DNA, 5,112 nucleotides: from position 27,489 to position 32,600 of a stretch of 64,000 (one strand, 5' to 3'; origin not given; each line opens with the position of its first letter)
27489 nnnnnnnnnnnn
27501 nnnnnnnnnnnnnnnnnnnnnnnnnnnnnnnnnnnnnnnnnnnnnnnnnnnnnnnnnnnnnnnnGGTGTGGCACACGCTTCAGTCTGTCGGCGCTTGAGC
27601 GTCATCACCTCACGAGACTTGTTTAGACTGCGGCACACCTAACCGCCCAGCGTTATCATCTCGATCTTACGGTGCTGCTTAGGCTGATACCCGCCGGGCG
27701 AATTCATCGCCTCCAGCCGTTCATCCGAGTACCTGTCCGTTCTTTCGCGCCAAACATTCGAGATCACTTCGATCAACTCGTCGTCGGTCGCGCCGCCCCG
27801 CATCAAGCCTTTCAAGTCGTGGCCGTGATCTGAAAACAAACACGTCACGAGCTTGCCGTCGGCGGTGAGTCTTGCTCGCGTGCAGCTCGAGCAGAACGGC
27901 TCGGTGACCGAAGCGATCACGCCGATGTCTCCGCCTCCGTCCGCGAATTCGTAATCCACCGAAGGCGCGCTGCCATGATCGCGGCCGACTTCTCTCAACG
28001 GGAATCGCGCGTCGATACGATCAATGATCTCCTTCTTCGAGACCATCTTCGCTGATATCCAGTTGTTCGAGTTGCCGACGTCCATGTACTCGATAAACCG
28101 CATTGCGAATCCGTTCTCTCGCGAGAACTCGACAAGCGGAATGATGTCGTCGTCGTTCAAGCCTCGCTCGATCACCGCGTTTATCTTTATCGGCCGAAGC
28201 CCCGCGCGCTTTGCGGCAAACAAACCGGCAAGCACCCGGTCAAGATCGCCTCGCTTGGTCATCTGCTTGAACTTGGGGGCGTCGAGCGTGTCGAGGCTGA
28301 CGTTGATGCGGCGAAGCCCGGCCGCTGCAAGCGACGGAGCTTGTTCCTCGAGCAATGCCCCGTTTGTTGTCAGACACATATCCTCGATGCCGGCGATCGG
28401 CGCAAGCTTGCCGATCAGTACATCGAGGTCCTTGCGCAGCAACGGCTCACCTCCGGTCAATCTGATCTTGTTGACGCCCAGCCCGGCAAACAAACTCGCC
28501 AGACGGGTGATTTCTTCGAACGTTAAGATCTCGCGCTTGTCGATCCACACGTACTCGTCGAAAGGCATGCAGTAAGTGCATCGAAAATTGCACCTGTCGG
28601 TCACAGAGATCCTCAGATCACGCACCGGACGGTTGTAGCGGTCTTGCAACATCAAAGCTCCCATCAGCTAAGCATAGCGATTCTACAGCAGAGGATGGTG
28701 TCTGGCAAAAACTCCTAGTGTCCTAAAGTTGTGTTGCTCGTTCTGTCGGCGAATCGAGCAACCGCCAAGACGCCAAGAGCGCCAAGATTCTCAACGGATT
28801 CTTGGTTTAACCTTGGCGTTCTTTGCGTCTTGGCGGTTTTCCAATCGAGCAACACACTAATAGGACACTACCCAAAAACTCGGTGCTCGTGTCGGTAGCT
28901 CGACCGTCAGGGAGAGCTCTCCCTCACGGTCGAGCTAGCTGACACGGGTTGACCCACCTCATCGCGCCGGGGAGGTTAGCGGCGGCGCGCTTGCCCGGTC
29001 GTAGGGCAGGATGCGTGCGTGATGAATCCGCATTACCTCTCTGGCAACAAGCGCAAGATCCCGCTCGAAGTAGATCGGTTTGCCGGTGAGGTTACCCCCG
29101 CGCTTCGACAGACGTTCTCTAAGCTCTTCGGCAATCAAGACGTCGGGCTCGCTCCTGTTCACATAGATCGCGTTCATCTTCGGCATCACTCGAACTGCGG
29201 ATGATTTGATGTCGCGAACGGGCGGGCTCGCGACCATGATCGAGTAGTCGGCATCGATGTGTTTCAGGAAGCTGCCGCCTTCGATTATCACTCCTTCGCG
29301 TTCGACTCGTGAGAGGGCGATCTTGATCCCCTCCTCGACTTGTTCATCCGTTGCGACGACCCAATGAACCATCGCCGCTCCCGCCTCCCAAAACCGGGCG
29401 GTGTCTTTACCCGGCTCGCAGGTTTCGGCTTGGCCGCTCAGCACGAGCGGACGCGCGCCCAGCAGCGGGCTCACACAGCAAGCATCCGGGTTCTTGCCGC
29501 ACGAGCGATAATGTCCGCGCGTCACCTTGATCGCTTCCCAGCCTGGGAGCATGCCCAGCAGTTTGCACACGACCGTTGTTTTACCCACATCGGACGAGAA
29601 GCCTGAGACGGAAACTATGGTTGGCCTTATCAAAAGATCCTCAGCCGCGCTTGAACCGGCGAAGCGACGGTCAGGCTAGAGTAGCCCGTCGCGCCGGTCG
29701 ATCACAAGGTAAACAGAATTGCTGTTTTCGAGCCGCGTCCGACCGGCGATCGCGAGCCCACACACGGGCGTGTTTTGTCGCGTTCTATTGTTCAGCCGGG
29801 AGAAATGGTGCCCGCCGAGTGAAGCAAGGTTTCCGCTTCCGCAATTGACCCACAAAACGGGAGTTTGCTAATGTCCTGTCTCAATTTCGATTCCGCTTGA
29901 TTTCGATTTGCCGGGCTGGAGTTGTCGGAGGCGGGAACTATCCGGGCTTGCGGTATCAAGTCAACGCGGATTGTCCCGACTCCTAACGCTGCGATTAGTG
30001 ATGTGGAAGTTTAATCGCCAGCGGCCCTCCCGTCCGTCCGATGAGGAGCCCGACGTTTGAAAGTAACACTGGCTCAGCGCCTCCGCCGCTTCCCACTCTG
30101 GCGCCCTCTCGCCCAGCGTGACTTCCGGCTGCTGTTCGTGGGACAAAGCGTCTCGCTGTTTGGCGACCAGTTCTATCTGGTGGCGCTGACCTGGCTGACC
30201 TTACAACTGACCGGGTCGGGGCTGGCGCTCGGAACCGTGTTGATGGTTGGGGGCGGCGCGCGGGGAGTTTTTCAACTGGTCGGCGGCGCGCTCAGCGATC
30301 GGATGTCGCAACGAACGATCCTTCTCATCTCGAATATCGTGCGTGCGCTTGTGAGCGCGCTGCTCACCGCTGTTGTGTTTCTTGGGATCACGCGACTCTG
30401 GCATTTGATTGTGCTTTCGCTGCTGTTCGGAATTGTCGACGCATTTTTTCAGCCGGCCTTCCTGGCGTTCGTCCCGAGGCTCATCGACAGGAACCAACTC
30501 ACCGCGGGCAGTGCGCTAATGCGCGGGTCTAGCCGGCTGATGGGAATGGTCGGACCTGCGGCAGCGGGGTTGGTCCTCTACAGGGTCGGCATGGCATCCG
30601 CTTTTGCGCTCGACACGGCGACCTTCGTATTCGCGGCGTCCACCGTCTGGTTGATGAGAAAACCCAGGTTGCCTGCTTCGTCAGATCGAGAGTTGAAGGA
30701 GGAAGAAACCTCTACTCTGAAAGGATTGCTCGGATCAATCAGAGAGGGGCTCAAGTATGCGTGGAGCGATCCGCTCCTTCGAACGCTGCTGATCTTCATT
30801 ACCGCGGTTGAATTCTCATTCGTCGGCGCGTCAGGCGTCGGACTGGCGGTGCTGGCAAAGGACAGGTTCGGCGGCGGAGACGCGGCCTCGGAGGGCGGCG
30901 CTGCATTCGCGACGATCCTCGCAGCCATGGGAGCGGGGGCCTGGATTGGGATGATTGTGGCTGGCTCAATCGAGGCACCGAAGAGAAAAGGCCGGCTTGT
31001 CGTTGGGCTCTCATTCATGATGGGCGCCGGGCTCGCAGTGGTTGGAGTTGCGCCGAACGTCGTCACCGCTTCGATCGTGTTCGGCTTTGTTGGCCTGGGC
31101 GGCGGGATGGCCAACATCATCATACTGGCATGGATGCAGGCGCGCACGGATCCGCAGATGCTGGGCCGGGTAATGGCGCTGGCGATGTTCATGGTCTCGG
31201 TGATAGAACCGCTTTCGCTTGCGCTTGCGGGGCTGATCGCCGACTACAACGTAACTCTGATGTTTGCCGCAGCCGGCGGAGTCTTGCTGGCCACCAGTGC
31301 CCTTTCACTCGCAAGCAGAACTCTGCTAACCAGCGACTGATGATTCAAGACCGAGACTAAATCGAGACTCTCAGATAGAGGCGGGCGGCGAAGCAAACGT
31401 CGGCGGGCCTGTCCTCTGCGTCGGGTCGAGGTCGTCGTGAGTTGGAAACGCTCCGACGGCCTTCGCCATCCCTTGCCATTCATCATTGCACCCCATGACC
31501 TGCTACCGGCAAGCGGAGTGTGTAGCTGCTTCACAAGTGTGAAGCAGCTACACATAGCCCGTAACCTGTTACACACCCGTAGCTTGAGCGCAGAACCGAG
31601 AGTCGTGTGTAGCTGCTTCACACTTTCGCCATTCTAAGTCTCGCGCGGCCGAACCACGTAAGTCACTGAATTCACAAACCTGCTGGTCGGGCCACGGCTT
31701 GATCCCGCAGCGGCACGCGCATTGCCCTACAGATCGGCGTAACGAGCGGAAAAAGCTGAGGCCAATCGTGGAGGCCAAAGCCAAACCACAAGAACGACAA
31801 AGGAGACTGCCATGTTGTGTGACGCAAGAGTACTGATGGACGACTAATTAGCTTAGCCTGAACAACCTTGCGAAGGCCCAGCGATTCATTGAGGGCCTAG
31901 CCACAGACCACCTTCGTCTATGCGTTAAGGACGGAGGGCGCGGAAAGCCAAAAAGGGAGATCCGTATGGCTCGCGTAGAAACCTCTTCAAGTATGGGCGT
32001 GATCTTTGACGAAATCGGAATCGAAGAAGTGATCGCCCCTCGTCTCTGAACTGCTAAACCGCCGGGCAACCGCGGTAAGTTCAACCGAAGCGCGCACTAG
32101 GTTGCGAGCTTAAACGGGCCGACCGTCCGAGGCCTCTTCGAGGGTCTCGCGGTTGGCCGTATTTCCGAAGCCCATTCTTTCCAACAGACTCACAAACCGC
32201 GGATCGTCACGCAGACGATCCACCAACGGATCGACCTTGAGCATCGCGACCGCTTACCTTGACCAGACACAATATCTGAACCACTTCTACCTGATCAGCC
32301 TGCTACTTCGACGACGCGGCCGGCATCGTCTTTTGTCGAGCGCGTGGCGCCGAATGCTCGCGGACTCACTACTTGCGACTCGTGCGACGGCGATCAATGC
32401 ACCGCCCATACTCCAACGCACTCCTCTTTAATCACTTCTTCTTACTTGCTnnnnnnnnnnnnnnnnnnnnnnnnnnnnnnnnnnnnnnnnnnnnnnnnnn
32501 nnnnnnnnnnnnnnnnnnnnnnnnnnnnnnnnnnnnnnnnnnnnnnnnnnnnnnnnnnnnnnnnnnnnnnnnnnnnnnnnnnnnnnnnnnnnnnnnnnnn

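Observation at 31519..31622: Perfect 36-bp palindrome plus a third identical half-site: operator-like array in a 1.1-kb gene-poor convergent gap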

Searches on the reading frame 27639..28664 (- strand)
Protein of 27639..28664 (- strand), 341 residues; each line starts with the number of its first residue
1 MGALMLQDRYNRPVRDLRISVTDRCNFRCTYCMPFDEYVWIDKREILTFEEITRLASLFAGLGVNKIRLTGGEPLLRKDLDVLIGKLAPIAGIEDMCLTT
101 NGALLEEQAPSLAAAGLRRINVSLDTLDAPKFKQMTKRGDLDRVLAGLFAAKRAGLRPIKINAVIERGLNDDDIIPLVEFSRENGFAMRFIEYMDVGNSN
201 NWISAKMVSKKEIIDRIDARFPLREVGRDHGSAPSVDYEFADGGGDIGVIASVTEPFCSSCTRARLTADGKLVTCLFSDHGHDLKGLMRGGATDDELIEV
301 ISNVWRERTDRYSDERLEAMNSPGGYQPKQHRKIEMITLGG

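Call 13: search_protein_families(library=pfam, proteins=[window:27639-28664:-], max_evalue=0.01)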
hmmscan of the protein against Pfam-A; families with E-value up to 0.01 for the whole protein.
window:27639-28664:- (341 aa): 3 families
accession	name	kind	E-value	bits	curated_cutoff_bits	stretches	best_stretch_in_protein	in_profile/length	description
PF06463.18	Mob_synth_C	-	1.4e-38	132.2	37.4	1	187-313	2-127/128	Molybdenum Cofactor Synthesis C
PF04055.27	Radical_SAM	-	1.3e-32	113.7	29.5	1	19-180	1-165/166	Radical SAM superfamily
PF13353.11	Fer4_12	-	0.00074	20.3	22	1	24-125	14-114/137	4Fe-4S single cluster domain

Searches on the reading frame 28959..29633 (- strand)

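Call 13: search_protein_families(library=pfam, proteins=[window:28959-29633:-], max_evalue=0.01)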
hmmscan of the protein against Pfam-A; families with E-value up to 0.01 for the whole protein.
window:28959-29633:- (224 aa): 1 family
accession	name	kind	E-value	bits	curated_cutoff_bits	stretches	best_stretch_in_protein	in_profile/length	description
PF03205.20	MobB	-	0.00092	19.5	26.6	0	70-97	41-66/133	Molybdopterin guanine dinucleotide synthesis protein B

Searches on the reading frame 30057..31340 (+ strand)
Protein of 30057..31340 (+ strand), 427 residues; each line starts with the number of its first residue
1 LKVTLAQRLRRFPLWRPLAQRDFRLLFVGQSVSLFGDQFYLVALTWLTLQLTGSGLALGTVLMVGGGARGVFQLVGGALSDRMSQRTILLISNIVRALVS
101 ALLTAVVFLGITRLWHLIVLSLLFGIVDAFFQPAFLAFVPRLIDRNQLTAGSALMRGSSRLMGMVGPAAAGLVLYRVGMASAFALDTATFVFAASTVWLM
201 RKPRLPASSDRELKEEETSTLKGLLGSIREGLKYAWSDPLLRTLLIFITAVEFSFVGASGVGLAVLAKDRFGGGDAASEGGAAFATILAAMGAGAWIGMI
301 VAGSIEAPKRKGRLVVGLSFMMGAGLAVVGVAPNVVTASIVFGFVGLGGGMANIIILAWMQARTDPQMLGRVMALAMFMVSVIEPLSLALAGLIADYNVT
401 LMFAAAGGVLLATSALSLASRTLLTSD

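Call 13: search_protein_families(library=pfam, proteins=[window:30057-31340:+], max_evalue=0.01)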
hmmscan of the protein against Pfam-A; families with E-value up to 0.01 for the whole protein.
window:30057-31340:+ (427 aa): 2 families
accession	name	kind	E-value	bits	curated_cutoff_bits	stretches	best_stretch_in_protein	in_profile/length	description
PF07690.21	MFS_1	-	4.8e-32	111.7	33.4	1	26-382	1-341/347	Major Facilitator Superfamily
PF05977.19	MFS_3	-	4.4e-28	98.5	27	1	15-420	4-393/524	Transmembrane secretion effector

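Call 33: search_protein_families(library=ncbifam, proteins=[window:30057-31340:+], max_evalue=1)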
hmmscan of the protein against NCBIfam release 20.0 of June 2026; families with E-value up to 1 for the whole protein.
window:30057-31340:+ (427 aa): 11 families
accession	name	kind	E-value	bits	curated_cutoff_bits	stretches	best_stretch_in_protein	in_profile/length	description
TIGR00900.1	2A0121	subfamily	1.3e-57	195.8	319.6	1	23-396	1-361/364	H+ Antiporter protein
NF012178.0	tet_MFS_V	exception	3.2e-39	135.2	640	1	17-417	4-396/409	tetracycline efflux MFS transporter Tet(V)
NF007792.0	PRK10489.1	equivalog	3.6e-34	118.5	324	1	20-419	16-396/419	enterobactin transporter EntS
NF000245.1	macrolide_MefA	exception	2.8e-23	82.7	675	1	21-413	9-388/405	macrolide efflux MFS transporter Mef(A)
NF006386.0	PRK08633.1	equivalog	1e-14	53.3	1221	1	72-417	63-406/1147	acyl-[ACP]--phospholipid O-acyltransferase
NF052575.1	MFS_efflux_Tap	equivalog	1.7e-12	47.1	625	1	32-412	15-388/401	multidrug efflux MFS transporter Tap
NF000246.1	macrolide_MefC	exception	4.2e-11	42.5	870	1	26-424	13-399/407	macrolide efflux MFS transporter Mef(C)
NF000051.1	macrolide_MefB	exception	1.2e-09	37.7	800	1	21-411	9-386/409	macrolide efflux MFS transporter Mef(B)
NF005291.0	PRK06814.1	equivalog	1.5e-07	29.8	1349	1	18-331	8-306/1140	acyl-[ACP]--phospholipid O-acyltransferase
TIGR00880.1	2_A_01_02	superfamily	0.00022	21.4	131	1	70-199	8-138/141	multidrug resistance protein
NF000154.1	macrolide_MefEN2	exception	0.0016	17.8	800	1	28-410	13-381/401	macrolide efflux MFS transporter Mef(En2)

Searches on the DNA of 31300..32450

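Call 69: search_rna_families(source=window, start=31300, end=32450, threshold=evalue, max_evalue=1)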
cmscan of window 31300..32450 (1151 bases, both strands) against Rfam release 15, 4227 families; matches with E-value up to 1: 3.
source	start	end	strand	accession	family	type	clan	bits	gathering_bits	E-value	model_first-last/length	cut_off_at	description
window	31472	31556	+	RF01056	Magnesium-II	Cis-reg; riboswitch;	-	22.4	40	0.08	1-115/115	no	Magnesium riboswitch aptamer (Magnesium responsive RNA element)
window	31503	31551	+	RF02470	Ms_IGR-8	Gene; sRNA;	-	20.5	44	0.095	1-63/63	no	Mycobacterium sRNA Ms_IGR-8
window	31520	31551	-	RF00986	mir-920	Gene; miRNA;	-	18.7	70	0.81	1-74/74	no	mir-920 microRNA precursor family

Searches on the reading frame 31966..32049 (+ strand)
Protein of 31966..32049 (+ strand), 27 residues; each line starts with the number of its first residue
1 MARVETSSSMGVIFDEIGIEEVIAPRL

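Call 13: search_protein_families(library=pfam, proteins=[window:31966-32049:+], max_evalue=0.01)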
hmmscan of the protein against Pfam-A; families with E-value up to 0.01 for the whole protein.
window:31966-32049:+ (27 aa): 0 families

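Call 33: search_protein_families(library=ncbifam, proteins=[window:31966-32046:+], max_evalue=1)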
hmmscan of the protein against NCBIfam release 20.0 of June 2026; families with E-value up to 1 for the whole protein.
seq(27 aa): 0 families
